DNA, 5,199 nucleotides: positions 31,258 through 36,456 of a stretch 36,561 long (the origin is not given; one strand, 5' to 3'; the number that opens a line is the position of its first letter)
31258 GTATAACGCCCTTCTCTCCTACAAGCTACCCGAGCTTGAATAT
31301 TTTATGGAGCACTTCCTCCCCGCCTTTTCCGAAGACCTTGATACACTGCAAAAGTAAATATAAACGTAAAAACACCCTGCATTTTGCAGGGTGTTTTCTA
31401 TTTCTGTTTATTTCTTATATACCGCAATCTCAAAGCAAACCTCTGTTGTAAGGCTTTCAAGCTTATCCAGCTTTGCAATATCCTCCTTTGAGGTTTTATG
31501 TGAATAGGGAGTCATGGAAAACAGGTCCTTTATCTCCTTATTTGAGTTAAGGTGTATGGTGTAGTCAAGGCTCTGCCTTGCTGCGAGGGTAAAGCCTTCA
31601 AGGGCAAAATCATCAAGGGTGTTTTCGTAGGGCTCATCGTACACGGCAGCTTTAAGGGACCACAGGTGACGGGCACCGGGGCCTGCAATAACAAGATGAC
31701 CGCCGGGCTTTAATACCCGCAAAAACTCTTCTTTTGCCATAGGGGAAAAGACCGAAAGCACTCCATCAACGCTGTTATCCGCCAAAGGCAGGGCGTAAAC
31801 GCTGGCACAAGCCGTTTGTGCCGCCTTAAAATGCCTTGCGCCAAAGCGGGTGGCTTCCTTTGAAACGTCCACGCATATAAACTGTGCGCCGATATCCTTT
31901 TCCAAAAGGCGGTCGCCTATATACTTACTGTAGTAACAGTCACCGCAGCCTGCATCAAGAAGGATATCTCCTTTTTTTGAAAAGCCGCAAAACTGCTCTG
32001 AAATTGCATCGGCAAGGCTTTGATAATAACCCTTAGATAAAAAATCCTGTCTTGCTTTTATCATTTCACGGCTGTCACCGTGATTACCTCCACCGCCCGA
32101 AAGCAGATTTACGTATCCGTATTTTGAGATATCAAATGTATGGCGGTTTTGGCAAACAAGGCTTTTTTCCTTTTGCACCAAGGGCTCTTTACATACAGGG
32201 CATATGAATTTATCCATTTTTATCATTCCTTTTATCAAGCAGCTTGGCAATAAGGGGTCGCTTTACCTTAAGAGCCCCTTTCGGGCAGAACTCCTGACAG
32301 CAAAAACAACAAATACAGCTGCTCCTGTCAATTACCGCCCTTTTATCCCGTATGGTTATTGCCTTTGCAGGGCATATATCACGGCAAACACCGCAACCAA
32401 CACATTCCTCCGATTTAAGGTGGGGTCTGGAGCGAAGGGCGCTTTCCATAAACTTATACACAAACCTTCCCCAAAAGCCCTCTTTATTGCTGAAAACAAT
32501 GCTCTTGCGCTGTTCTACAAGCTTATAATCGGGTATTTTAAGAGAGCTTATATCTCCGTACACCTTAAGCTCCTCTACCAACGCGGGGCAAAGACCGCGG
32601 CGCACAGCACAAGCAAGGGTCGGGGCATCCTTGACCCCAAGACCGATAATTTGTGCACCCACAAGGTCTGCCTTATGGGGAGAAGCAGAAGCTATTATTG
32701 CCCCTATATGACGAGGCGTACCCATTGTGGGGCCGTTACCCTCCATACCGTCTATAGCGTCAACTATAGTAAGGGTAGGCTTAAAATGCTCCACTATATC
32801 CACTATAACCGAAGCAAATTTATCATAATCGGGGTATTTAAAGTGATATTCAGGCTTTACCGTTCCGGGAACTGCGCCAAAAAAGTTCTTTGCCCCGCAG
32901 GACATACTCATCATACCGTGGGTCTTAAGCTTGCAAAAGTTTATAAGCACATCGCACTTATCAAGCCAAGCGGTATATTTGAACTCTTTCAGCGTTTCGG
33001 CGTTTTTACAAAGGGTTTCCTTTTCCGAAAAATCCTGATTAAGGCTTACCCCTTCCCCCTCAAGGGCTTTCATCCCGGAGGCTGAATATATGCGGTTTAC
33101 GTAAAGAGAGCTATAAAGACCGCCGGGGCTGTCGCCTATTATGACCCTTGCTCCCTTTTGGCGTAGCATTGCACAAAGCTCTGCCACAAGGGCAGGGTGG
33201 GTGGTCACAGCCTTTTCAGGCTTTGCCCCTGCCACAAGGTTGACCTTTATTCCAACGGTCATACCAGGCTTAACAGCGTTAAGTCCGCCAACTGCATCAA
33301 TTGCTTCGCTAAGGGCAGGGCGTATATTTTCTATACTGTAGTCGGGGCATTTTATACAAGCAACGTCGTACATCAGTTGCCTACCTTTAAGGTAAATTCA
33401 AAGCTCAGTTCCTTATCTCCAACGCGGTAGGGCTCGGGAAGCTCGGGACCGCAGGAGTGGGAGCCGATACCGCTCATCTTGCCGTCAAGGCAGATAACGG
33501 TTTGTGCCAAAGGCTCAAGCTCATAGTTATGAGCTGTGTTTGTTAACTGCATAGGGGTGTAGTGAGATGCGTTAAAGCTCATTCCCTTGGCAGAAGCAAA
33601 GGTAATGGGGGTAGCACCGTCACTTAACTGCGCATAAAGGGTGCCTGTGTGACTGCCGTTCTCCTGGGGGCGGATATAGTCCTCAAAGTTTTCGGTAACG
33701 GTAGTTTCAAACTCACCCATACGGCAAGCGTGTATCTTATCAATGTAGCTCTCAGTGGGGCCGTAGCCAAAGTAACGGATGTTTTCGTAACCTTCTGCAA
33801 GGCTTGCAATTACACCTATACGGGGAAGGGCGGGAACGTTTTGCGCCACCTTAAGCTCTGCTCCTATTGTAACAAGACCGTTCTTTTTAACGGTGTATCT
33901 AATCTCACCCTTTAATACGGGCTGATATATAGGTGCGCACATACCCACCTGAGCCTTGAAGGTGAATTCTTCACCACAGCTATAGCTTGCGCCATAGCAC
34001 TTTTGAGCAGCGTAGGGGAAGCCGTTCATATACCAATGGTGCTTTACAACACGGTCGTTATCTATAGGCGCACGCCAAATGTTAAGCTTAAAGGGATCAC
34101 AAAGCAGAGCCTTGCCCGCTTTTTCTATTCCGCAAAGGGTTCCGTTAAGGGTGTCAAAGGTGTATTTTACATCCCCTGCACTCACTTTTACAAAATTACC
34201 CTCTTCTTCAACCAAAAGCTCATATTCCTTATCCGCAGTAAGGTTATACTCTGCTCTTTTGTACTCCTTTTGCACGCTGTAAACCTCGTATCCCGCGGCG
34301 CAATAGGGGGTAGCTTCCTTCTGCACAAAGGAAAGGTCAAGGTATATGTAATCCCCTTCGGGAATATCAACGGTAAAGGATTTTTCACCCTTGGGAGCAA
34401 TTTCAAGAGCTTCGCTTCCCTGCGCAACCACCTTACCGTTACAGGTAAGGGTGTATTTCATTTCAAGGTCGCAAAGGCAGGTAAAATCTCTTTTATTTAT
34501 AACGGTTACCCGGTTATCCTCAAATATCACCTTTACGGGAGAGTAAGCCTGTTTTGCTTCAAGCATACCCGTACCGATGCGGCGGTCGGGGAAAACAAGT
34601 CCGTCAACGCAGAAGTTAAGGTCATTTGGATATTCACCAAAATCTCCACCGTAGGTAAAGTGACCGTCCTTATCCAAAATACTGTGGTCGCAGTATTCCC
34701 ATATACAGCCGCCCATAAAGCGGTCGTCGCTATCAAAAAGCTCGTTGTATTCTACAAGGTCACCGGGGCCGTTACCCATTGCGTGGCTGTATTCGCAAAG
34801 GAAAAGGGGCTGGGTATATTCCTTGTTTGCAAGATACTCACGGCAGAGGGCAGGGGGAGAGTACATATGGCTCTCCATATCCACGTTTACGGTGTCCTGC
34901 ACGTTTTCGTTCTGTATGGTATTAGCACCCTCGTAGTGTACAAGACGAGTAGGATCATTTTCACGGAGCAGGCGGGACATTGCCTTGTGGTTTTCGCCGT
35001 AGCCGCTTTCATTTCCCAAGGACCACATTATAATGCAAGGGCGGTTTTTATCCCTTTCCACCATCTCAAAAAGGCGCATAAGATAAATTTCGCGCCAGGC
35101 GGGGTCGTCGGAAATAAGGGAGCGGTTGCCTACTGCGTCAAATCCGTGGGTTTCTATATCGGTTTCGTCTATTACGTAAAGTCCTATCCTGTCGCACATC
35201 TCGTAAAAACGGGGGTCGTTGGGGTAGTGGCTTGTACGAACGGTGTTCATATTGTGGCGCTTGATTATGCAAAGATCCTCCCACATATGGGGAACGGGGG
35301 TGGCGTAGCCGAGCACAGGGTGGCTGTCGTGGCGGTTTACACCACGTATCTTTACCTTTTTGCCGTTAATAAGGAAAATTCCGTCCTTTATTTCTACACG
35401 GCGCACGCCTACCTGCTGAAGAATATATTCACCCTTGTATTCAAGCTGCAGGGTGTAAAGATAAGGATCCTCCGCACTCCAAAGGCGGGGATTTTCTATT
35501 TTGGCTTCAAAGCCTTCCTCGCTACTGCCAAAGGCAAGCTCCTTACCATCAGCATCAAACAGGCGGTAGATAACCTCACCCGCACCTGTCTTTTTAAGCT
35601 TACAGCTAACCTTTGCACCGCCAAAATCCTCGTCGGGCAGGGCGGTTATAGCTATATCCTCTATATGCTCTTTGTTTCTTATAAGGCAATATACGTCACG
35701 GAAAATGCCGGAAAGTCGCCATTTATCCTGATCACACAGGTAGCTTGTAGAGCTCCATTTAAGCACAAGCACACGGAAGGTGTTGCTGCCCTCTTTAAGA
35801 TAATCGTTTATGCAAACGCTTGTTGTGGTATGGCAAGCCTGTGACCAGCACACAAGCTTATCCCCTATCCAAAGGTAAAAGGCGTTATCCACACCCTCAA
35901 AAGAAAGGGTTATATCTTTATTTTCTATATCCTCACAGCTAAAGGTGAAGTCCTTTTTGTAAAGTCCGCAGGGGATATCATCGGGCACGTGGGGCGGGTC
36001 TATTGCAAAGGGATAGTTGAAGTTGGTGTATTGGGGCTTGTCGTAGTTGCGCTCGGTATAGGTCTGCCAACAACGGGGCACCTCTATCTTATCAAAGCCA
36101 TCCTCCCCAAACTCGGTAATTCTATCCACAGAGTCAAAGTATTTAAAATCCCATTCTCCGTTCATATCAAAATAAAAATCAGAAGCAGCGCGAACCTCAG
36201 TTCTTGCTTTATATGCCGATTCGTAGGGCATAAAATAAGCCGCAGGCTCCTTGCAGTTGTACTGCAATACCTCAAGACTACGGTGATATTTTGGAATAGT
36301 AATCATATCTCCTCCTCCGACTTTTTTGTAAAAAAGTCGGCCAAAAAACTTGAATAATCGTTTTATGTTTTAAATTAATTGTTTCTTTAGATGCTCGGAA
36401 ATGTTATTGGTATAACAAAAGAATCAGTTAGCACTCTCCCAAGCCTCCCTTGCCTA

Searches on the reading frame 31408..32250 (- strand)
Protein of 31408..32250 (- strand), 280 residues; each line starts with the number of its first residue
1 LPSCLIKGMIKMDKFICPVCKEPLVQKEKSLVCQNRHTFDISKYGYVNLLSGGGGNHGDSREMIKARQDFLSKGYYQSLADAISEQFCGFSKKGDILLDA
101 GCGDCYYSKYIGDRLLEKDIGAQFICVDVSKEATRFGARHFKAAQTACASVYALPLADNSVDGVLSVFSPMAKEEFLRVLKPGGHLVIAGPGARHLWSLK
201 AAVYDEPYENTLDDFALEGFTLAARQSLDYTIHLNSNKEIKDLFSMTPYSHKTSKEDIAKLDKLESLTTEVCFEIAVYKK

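Call 6: search_protein_families(library=pfam, proteins=[window:31408-32250:-], max_evalue=0.001)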
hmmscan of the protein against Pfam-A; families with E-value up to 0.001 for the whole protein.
window:31408-32250:- (280 aa): 5 families
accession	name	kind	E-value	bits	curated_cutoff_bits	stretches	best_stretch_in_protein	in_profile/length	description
PF21302.3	Zn_ribbon_RlmA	-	2.6e-15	56.5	27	1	15-50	1-36/44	RlmA, N-terminal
PF08241.18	Methyltransf_11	-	1.6e-11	45.2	21.2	1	98-188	1-95/95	Methyltransferase domain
PF13649.12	Methyltransf_25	-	2.5e-09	38.1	27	1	98-184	2-97/97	Methyltransferase domain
PF13847.12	Methyltransf_31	-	3.1e-05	24.1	27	1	92-208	2-127/145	Methyltransferase domain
PF08242.18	Methyltransf_12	-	7.3e-05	23.9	30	1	98-168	1-73/98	Methyltransferase domain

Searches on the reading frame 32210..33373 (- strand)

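Call 6: search_protein_families(library=pfam, proteins=[window:32210-33373:-], max_evalue=0.001)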
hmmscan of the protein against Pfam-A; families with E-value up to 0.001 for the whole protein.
window:32210-33373:- (387 aa): 5 families
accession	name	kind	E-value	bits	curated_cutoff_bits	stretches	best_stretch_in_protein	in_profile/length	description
PF04015.17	DUF362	-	3.6e-52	177.8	24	1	40-240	1-199/200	Domain of unknown function (DUF362)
PF00037.32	Fer4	-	1.1e-05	25.4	21.1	1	321-340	5-24/24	4Fe-4S binding domain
PF13237.11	Fer4_10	-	2.5e-05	24.5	25.5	1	320-364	5-53/53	4Fe-4S dicluster domain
PF12838.12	Fer4_7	-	8.9e-05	23.3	27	1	324-367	2-52/52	4Fe-4S dicluster domain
PF12797.12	Fer4_2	-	0.00048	20.4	24.5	1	316-336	2-22/22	4Fe-4S binding domain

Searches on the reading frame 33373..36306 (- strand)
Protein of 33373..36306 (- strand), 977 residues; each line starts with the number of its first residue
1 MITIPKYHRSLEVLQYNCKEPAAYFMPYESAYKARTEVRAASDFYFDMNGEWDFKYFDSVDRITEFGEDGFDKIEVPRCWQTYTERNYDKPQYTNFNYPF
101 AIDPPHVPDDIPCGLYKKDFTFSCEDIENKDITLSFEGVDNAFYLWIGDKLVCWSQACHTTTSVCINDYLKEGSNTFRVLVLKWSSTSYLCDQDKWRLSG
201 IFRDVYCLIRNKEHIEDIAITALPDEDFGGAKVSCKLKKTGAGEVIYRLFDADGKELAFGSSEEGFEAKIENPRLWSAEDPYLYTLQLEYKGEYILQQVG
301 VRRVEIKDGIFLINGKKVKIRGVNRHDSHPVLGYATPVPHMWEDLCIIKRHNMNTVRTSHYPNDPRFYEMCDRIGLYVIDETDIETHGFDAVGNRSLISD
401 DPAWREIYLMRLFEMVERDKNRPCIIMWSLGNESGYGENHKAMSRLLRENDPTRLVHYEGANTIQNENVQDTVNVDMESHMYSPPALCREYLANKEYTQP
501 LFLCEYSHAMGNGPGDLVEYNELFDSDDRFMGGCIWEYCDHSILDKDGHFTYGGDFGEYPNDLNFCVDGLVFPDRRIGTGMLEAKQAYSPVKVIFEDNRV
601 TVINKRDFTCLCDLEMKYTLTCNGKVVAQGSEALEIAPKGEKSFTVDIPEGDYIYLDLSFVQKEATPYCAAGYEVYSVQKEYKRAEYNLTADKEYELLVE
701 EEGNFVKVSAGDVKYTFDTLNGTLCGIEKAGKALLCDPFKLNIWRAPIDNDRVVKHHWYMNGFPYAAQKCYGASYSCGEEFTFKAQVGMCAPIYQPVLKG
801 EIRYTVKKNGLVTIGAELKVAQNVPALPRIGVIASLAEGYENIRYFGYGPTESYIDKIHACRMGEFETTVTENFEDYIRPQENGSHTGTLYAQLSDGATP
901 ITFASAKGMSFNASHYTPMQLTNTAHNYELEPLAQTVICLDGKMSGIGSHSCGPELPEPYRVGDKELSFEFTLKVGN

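Call 6: search_protein_families(library=pfam, proteins=[window:33373-36306:-], max_evalue=0.001)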
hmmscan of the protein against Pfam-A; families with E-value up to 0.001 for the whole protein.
window:33373-36306:- (977 aa): 6 families
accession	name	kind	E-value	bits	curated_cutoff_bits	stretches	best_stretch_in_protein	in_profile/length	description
PF02836.23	Glyco_hydro_2_C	-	5.6e-96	321.7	21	1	304-592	1-301/302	Glycosyl hydrolases family 2, TIM barrel domain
PF02929.23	Bgal_small_N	-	1.3e-64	218.7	25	1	710-973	2-248/248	Beta galactosidase small chain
PF02837.24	Glyco_hydro_2_N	-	4.3e-30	105.3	28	1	48-208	4-166/169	Glycosyl hydrolases family 2, sugar binding domain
PF16353.11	LacZ_4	-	7.9e-17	61.7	27.3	1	600-679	1-83/87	Beta-galactosidase, domain 4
PF00703.27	Glyco_hydro_2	-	3.4e-11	44.3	23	1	214-295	2-98/109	Glycosyl hydrolases family 2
PF22666.2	Glyco_hydro_2_N2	-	1.7e-05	25.4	27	1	116-181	52-117/167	Glycosyl hydrolase 2 galactose-binding domain-like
